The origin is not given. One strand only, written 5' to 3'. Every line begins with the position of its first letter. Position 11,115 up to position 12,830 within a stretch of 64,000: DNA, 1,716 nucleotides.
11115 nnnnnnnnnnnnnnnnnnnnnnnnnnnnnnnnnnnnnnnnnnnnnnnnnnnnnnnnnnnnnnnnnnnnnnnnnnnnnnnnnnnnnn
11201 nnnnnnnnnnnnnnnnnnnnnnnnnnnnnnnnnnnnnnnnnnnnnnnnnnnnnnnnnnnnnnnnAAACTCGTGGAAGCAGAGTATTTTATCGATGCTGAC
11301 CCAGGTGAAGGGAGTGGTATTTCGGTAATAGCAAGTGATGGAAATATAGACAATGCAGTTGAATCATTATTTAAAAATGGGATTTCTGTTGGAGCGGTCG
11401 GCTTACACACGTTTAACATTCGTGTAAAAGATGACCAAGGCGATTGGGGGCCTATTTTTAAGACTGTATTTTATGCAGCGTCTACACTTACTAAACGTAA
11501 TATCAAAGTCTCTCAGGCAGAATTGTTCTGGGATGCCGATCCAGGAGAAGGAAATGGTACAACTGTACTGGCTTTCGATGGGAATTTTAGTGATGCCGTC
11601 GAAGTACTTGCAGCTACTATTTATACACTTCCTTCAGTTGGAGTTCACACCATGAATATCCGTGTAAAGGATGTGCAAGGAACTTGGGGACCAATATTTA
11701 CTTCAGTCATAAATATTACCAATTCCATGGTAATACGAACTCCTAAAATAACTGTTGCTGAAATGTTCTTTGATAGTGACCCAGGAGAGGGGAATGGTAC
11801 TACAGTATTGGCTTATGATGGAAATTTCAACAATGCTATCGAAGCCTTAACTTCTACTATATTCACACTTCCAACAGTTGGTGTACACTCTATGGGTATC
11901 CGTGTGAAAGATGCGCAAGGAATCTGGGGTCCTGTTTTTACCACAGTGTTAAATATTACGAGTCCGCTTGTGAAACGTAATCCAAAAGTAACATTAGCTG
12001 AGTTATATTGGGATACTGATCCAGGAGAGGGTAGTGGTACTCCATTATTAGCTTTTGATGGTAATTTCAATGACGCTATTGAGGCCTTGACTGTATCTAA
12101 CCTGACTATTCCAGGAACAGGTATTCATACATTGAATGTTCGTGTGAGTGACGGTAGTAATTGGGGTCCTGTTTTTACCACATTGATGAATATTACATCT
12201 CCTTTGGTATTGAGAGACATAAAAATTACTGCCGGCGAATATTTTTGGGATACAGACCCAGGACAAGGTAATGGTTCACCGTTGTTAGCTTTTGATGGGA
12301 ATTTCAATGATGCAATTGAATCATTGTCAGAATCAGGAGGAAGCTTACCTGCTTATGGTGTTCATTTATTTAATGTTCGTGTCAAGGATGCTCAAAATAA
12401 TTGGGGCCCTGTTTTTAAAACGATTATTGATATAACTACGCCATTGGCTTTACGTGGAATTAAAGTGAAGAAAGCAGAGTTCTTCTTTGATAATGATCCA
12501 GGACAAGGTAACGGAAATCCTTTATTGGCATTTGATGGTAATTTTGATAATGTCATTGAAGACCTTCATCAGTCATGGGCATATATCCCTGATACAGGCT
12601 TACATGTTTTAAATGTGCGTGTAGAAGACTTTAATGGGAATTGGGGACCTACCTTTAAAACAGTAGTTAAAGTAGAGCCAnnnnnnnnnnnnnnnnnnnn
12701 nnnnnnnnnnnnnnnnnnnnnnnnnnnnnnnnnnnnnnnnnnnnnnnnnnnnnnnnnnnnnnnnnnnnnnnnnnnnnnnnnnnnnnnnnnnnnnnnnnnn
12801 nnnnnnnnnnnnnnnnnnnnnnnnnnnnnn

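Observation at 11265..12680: Unassigned 80-aa repeat domain (E-x-F/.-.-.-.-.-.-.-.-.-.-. ... DGN ... GxH ... RVxD ... WGP) under purifying selection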

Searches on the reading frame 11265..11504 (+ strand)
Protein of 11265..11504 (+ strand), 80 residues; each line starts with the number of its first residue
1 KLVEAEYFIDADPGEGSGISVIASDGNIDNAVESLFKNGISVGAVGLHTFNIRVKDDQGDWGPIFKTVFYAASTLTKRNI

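Call 9: search_solved_structures(query=A1, max_evalue=10, show_alignments=2)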
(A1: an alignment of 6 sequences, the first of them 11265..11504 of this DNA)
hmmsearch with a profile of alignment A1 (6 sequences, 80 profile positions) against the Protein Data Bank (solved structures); distinct sequences matched with E-value up to 10: 3.
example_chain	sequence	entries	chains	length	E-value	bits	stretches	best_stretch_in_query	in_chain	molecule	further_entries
1hbr_A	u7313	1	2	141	0.4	13.9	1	11-57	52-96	PROTEIN (HEMOGLOBIN D)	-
5wsy_A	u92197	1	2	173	1.7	11.8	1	5-24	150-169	Uncharacterized protein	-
5wsx_A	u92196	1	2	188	1.9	11.7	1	5-24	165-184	Uncharacterized protein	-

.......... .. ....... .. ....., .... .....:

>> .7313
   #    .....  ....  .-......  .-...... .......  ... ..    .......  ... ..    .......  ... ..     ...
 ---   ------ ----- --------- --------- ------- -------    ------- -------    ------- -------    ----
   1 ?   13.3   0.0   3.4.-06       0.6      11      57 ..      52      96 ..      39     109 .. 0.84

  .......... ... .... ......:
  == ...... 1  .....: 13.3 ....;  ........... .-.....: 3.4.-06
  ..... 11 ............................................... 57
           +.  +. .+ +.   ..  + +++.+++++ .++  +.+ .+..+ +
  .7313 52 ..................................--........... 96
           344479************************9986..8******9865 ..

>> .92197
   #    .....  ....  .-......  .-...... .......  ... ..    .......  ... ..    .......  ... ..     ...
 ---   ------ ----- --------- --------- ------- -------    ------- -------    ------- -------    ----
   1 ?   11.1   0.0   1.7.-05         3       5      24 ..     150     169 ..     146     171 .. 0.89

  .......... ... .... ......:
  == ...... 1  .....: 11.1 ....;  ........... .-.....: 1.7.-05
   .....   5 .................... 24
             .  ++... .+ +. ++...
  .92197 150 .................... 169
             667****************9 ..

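Call 16: search_protein_representatives(alignment_id=A1)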
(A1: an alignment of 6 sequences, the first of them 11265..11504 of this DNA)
Query: 6 sequences, 80 profile positions. Proteins with E-value up to 0.001 (for the whole library): 5391; up to 1e-10: 3253; up to 1e-30: 786. The best 150 are listed.
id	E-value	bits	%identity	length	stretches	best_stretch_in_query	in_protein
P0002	0.0e+00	1234.9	-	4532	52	2-72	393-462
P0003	0.0e+00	1094.7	-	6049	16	2-76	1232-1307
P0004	0.0e+00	1055.7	-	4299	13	2-72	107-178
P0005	0.0e+00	1035.6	-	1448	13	2-70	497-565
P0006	0.0e+00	1009.8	-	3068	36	2-79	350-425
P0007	9.4e-241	794.7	-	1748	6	1-80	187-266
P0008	1.2e-224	743.1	-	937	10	2-74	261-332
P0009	2.4e-210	697.2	-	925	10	2-77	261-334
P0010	1.9e-204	678.3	-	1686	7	1-74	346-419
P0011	1.3e-185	617.9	-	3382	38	3-62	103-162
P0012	6.2e-185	615.8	-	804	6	2-80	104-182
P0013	3.6e-177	590.9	-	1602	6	2-73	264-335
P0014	1.2e-176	589.3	-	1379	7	1-80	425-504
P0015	1.5e-175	585.7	-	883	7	2-74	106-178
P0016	9.8e-175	583.1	-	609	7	2-80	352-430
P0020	2.6e-166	556.1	-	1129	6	2-76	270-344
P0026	3.5e-158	530.0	-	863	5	1-80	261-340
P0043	4.5e-140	472.0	-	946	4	1-80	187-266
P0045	9.0e-140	471.1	-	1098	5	2-78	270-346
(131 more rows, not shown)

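Call 21: search_protein_families(library=pfam, proteins=[P0007, P0010, P0013, P0020, P0026, P0043, P0045, P0012], max_evalue=0.0001)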
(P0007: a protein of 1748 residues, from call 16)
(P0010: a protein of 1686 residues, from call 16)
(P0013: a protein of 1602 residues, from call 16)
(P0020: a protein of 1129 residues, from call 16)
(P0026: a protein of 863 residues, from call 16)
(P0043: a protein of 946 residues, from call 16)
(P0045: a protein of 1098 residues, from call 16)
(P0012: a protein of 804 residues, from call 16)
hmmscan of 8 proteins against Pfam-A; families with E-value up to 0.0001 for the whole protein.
P0007 (1748 aa): 6 families
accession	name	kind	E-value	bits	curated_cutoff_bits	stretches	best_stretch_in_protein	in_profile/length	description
PF13895.12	Ig_2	-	1e-35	122.3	27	2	963-1036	6-79/79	Immunoglobulin domain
PF19081.6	Ig_7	-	2.8e-31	108.1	27.3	1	966-1038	8-84/84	Ig-like domain CHU_C associated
PF19408.5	PKD_6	-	3.6e-11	43.7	25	0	968-1034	12-82/82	PKD-like domain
PF18962.6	Por_Secre_tail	-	6.8e-08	33.1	27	1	1682-1747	1-75/75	Secretion system C-terminal sorting domain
PF07354.18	Sp38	-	7.8e-06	26.2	23.1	0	1067-1090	31-54/100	Zona-pellucida-binding protein (Sp38) N-terminal Ig domain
PF13927.12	Ig_3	-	1.3e-05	26.1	30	0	962-1022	5-78/78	Immunoglobulin domain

P0010 (1686 aa): 7 families
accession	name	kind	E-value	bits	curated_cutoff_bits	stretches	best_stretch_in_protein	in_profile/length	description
PF18911.6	PKD_4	-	5.4e-218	706.2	27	12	753-833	2-85/85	PKD domain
PF00801.26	PKD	-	8.1e-159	516.5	23.5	12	758-826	3-75/80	PKD domain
PF18981.6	InlK_D3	-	1.1e-21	77.1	25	0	805-826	47-68/75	Internalin K domain (D3/D4)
PF24563.1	KH_Mug60-KHD4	-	1.4e-09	38.1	27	0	57-77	33-53/70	Mug60/KHD4 KH type I domain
PF21043.3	Rv3651-like_C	-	6e-09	36.2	31.1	0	471-503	67-99/118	Rv3651-like, C-terminal domain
PF18962.6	Por_Secre_tail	-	1.8e-08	35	27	1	1610-1678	1-69/75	Secretion system C-terminal sorting domain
PF20164.4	GspA_SrpA_N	-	8.4e-07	29.8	27.4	0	1308-1339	82-113/117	GspA/SrpA SigLec-like domain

P0013 (1602 aa): 4 families
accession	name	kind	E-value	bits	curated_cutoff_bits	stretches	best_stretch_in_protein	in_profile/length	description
PF19081.6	Ig_7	-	2.9e-15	56.8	27.3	0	1033-1080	35-81/84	Ig-like domain CHU_C associated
PF18962.6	Por_Secre_tail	-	1.8e-11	44.6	27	1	1526-1593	2-69/75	Secretion system C-terminal sorting domain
PF07495.19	Y_Y_Y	-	1.1e-06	28.8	26.6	0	465-493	34-62/65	Y_Y_Y domain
PF06832.18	BiPBP_C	-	6.2e-05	23.3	26.8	0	1463-1504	43-87/90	Penicillin-Binding Protein C-terminus Family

P0020 (1129 aa): 3 families
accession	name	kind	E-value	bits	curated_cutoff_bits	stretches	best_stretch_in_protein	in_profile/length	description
PF18962.6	Por_Secre_tail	-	1e-14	55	27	1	1050-1118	1-66/75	Secretion system C-terminal sorting domain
PF19408.5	PKD_6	-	3.9e-08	34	25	1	510-579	5-74/82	PKD-like domain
PF07495.19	Y_Y_Y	-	6.2e-07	29.7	26.6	0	552-583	25-56/65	Y_Y_Y domain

P0026 (863 aa): 4 families
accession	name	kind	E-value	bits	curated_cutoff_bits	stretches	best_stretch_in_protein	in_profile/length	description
PF18962.6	Por_Secre_tail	-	1.4e-11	44.9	27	1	790-862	1-75/75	Secretion system C-terminal sorting domain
PF19081.6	Ig_7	-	9.3e-10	39.1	27.3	0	420-484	4-74/84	Ig-like domain CHU_C associated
PF07495.19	Y_Y_Y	-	1.5e-06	28.4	26.6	0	384-408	36-59/65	Y_Y_Y domain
PF06832.18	BiPBP_C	-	7.8e-06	26.1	26.8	0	729-766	45-85/90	Penicillin-Binding Protein C-terminus Family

P0043 (946 aa): 4 families
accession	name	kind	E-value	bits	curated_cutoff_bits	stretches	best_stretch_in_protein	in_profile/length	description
PF19081.6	Ig_7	-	1.1e-17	64.6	27.3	1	350-418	4-81/84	Ig-like domain CHU_C associated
PF13895.12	Ig_2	-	2.2e-07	31.5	27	0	639-716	9-79/79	Immunoglobulin domain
PF18962.6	Por_Secre_tail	-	6.6e-07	30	27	1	880-945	1-75/75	Secretion system C-terminal sorting domain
PF13927.12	Ig_3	-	5.8e-05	24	30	0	494-547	2-65/78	Immunoglobulin domain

P0045 (1098 aa): 1 family
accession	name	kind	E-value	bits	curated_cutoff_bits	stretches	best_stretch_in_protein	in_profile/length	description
PF18962.6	Por_Secre_tail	-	1.2e-11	45.1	27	1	1026-1095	2-74/75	Secretion system C-terminal sorting domain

P0012 (804 aa): 3 families
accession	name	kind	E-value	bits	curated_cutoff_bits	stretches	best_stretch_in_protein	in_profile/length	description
PF07495.19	Y_Y_Y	-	1.7e-10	41.1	26.6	0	148-171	38-60/65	Y_Y_Y domain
PF06832.18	BiPBP_C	-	8.4e-08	32.4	26.8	0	665-705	43-86/90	Penicillin-Binding Protein C-terminus Family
PF18962.6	Por_Secre_tail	-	1.7e-07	31.8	27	1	728-796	1-72/75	Secretion system C-terminal sorting domain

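Call 23: find_related_loci(query=A1, collection=genome_contigs, flank=6000)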
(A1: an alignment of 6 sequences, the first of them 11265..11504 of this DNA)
Query A1 (80 aa) in genome_contigs; peptide patterns used: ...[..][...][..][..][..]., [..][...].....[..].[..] (x = any residue, [..] = any of these).
579 stretches matched a pattern; 439 encode a relative of the query (tblastn E <= 1e-3); the best 80 are kept; 79 distinct loci.
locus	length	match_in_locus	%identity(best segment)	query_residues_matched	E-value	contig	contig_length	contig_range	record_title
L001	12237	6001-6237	67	1-79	6e-37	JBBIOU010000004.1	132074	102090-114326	MAG: Flavobacteriales bacterium isolate EPS170215_bin_287 NODE_104_length_132074_cov_5.09787, whole genome shotgun seque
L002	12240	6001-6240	66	1-80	9e-37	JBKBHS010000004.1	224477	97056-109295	MAG: Bacteroidia bacterium isolate 21I_069.bin.58 NODE_68_length_224477_cov_64.401705, whole genome shotgun sequence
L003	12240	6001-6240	69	1-80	2e-35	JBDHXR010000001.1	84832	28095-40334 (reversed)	MAG: Fluviicola sp. isolate AS-MICRO-3CA.321 NODE_853_length_84832_cov_4.432364, whole genome shotgun sequence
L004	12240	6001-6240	63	1-80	2e-32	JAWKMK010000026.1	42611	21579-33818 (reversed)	MAG: Crocinitomicaceae bacterium isolate AC3.30 AC3.30.fa-26, whole genome shotgun sequence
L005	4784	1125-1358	60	1-78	3e-30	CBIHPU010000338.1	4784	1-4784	MAG TPA_asm: uncultured bacterium isolate SRR18156185_binner23_Refined_7 genome assembly, contig: ERZ27336837.2880, whol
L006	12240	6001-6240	55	1-80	2e-29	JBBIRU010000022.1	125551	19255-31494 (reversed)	MAG: Bacteroidota bacterium isolate QH2S170213_bin_357 NODE_92_length_125551_cov_2.79148, whole genome shotgun sequence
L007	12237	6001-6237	59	2-80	1e-28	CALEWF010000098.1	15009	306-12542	MAG: uncultured Flavobacteriales bacterium isolate R1_Bin_METABAT__303_1 genome assembly, contig: c_000002220237, whole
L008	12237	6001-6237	56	2-80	2e-27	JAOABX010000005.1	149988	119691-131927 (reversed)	MAG: Flavobacteriales bacterium isolate SKW189 NODE_5_length_149988_cov_5.190206, whole genome shotgun sequence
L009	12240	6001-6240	51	1-80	2e-26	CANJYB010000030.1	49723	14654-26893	MAG: Bacteroidetes bacterium isolate RH-23may17-974 genome assembly, contig: RH-23may17-C4844, whole genome shotgun sequ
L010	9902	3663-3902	50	1-80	1e-26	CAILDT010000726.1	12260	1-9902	MAG: uncultured Bacteroidetes bacterium isolate LinL4_bin-1161 genome assembly, contig: bin-1161:726/994, whole genome s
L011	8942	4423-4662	50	1-80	5e-26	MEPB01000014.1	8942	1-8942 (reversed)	MAG: Bacteroidetes bacterium RIFCSPLOWO2_12_FULL_35_15 rifcsplowo2_12_scaffold_12608, whole genome shotgun sequence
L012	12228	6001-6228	57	2-76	6e-26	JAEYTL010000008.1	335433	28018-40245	MAG: Bacteroidetes bacterium isolate OH_CBlB_130 k127_1996902, whole genome shotgun sequence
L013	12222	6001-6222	55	2-75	1e-25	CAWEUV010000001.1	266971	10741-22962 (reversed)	MAG: uncultured Flavobacteriaceae bacterium isolate MFD05674.bin.1.135 genome assembly, contig: contig_45924, whole geno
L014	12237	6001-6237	52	1-79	1e-25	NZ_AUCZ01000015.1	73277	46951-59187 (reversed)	Flavobacterium suncheonense GH29-5 = DSM 17707 G498DRAFT_scaffold00012.12_C, whole genome shotgun sequence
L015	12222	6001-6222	55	2-75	1e-25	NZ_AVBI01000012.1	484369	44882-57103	Flavobacterium cauense R2A-7 FCR2A7T_12, whole genome shotgun sequence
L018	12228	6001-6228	54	2-76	2e-25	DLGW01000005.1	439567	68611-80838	MAG TPA_asm: Flavobacteriaceae bacterium UBA7684 UBA7684_contig_1702, whole genome shotgun sequence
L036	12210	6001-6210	51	1-70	2e-23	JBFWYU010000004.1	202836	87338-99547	MAG: Bacteroidia bacterium isolate CA_2019_TPBS_171 NODE_606_length_202836_cov_6.646153_TPBS, whole genome shotgun seque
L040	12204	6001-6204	56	1-68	5e-23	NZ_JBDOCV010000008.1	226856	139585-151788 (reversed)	Flavobacterium enshiense strain UTDF21-EN1 EN_TSA_I_S86_contig_8, whole genome shotgun sequence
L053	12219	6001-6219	51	1-73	5e-22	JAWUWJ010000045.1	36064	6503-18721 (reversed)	MAG: Crocinitomicaceae bacterium isolate HBSea_ice_MAG418 BAT.418_197633_flag=0_multi=63.9645_len=36064, whole genome sh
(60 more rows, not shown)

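Call 42: search_protein_families(library=pfam, proteins=[L036:8503-11535:-, L013:81-2090:+, L018:2403-4109:+, L001:2779-4485:-, L013:2097-2852:+, L009:941-1567:+, L040:2866-3993:+, L053:1621-4575:+], max_evalue=0.0001)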
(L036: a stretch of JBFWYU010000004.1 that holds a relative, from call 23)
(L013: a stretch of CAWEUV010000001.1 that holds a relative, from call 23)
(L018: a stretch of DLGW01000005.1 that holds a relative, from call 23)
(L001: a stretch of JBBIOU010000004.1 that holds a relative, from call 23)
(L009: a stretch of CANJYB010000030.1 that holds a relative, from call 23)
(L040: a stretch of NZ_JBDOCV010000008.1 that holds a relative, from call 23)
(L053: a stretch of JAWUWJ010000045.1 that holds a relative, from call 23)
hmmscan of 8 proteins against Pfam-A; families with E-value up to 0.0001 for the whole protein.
L036:8503-11535:- (1010 aa): 5 families
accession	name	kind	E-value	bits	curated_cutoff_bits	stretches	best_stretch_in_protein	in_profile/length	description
PF07494.17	Reg_prop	-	8.9e-20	68.7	20.4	0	33-55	1-23/24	Two component regulator propeller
PF07495.19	Y_Y_Y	-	6.4e-13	48.8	26.6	1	696-759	1-64/65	Y_Y_Y domain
PF02518.31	HATPase_c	-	4.9e-09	37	26.4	1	919-1004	5-106/111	Histidine kinase-, DNA gyrase B-, and HSP90-like ATPase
PF07730.19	HisKA_3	-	2.2e-06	28.5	24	1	810-872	2-65/68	Histidine kinase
PF13581.12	HATPase_c_2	-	5.1e-05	23.7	27.4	0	912-965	24-82/127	Histidine kinase-like ATPase domain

L013:81-2090:+ (669 aa): 7 families
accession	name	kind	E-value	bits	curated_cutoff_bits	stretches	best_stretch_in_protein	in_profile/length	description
PF06580.19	His_kinase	-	6e-20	71.7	25.2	1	467-545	3-81/81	Histidine kinase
PF13424.12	TPR_12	-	1.2e-19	70.6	30.1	2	235-305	3-75/77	Tetratricopeptide repeat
PF00515.34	TPR_1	-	5.3e-12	45.5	27.8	0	235-264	1-30/34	Tetratricopeptide repeat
PF17874.7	TPR_MalT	-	2.4e-11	43.9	45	1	244-350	10-113/336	MalT-like TPR region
PF13374.12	TPR_10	-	1.1e-09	38.4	27.5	0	197-219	11-33/42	Tetratricopeptide repeat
PF07719.23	TPR_2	-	4.7e-08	33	27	0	277-303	3-29/34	Tetratricopeptide repeat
PF02518.31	HATPase_c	-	7.7e-05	23.5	26.4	0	569-615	12-54/111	Histidine kinase-, DNA gyrase B-, and HSP90-like ATPase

L018:2403-4109:+ (568 aa): 2 families
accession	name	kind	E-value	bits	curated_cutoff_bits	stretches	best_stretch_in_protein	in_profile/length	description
PF12833.13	HTH_18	-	8e-18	65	33.6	1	481-561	2-78/80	Helix-turn-helix domain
PF00165.29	HTH_AraC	-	8.3e-13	48.6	26.6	1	527-561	8-41/42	Bacterial regulatory helix-turn-helix proteins, AraC family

L001:2779-4485:- (568 aa): 3 families
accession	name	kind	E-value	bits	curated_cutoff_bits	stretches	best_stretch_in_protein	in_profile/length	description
PF07730.19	HisKA_3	-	3.4e-09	37.6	24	1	358-423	1-64/68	Histidine kinase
PF02518.31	HATPase_c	-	2e-08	35.1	26.4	1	470-559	4-108/111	Histidine kinase-, DNA gyrase B-, and HSP90-like ATPase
PF13424.12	TPR_12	-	2.5e-05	24.8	30.1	0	42-107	6-73/77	Tetratricopeptide repeat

L013:2097-2852:+ (251 aa): 2 families
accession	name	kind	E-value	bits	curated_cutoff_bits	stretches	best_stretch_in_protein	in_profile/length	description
PF00072.30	Response_reg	-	1.6e-20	73.8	30.2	1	5-113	2-111/111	Response regulator receiver domain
PF04397.21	LytTR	-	6.9e-17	61.9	22.6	1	150-246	1-97/98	LytTr DNA-binding domain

L009:941-1567:+ (208 aa): 4 families
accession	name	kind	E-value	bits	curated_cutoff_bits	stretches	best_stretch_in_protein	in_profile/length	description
PF00072.30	Response_reg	-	5.9e-23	81.6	30.2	1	6-116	2-110/111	Response regulator receiver domain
PF00196.25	GerE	-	1.1e-18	67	23.5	1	150-202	2-54/57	Bacterial regulatory proteins, luxR family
PF04545.22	Sigma70_r4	-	2.2e-06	27.5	24.1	1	148-194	2-49/50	Sigma-70, region 4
PF08281.18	Sigma70_r4_2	-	9.5e-05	22.4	25.7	0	148-193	8-54/54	Sigma-70, region 4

L040:2866-3993:+ (375 aa): 0 families

L053:1621-4575:+ (984 aa): 2 families
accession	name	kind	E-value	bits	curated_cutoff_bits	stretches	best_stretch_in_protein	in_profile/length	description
PF06580.19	His_kinase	-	5.6e-19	68.6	25.2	1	778-857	2-81/81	Histidine kinase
PF07494.17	Reg_prop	-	3e-10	39.5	20.4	0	47-69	1-23/24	Two component regulator propeller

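Call 66: search_protein_families(library=pfam, proteins=[P0005], max_evalue=0.01)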
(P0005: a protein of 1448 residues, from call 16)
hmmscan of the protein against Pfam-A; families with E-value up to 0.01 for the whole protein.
P0005 (1448 aa): 6 families
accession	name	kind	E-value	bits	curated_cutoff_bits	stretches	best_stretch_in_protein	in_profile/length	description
PF07495.19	Y_Y_Y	-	1.1e-13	51.3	26.6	0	151-177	38-65/65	Y_Y_Y domain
PF18962.6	Por_Secre_tail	-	3.2e-11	43.8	27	1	1367-1436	1-66/75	Secretion system C-terminal sorting domain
PF19077.6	Big_13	-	3.7e-05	24.6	27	0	838-870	56-93/102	Bacterial Ig-like domain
PF18911.6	PKD_4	-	0.00039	20.9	27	0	917-945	48-76/85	PKD domain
PF21043.3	Rv3651-like_C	-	0.0006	20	31.1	0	379-407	64-91/118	Rv3651-like, C-terminal domain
PF04273.18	BLH_phosphatase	-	0.0076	17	26.1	0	679-709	78-108/110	Beta-lactamase hydrolase-like protein, phosphatase-like domain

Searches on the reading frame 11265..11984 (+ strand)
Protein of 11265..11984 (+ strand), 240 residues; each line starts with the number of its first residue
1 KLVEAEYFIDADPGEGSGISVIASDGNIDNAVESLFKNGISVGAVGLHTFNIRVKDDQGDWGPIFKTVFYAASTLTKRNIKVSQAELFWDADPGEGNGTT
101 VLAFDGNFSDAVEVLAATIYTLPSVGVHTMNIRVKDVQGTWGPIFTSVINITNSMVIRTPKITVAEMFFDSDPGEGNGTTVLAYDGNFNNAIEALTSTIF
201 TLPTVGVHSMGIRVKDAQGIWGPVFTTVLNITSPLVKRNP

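Call 18: predict_structure(protein=window:11265-11984:+)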
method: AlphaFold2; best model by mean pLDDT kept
length: 240 residues; sequences in the alignment: 1
mean_pLDDT: 48.5   pTM: 0.32
mean pLDDT of the five models: 48.5, 47.5, 46.5, 44.5, 42.8
residues with pLDDT >= 90: 0; 70-90: 0; 50-70: 127; < 50: 113
segments of 3 or more residues with pLDDT < 50: 9-20, 28-50, 62-79, 123-128, 143-161, 203-205, 223-240
pLDDT, mean of each block of 10 residues (from residue 1): 50 43 51 47 36 52 40 36 64 51 56 54 49 59 40 29 58 53 56 57 52 59 43 29
secondary structure, 60 per line:
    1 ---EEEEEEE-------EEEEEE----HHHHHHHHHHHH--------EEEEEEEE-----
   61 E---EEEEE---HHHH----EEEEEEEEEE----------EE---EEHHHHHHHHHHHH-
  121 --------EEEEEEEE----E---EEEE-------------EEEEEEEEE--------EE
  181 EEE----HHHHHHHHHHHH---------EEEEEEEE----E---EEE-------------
elements in order: E4-10 E18-23 H28-39 E48-55 E65-69 H73-76 E81-90 H108-119 E129-136 E145-148 E162-170 E179-183 H188-199 E209-216 E225-227

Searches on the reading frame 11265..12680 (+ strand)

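Call 4: search_protein_families(library=pfam, proteins=[window:11265-12680:+], max_evalue=1)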
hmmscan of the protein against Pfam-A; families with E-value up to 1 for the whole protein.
window:11265-12680:+ (472 aa): 6 families
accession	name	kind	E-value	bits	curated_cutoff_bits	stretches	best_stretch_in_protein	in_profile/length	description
PF24829.1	Phage_connect_2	-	0.00017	22.2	24.3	0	115-156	26-67/105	Phage connector protein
PF07495.19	Y_Y_Y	-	0.00033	20.9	26.6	0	368-391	41-63/65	Y_Y_Y domain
PF02845.22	CUE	-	0.0022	18.1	21.1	0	180-196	22-39/42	CUE domain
PF01049.22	CADH_Y-type_LIR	-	0.0023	18.4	24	0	378-388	46-56/60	Cadherin, Y-type LIR-motif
PF06097.16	DUF945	-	0.054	13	26.8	1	232-264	328-360/460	Bacterial protein of unknown function (DUF945)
PF02306.20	Phage_G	-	0.066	13.4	25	0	144-179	19-55/175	Major spike protein (G protein)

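Call 5: search_protein_families(library=ncbifam, proteins=[window:11265-12680:+], max_evalue=1)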
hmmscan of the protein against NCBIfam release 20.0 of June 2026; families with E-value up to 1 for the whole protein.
window:11265-12680:+ (472 aa): 1 family
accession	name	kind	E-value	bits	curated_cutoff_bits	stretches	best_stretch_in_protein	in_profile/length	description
TIGR00777.1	ahpD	subfamily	0.086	12.7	191.95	0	296-323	31-58/177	alkylhydroperoxidase, AhpD family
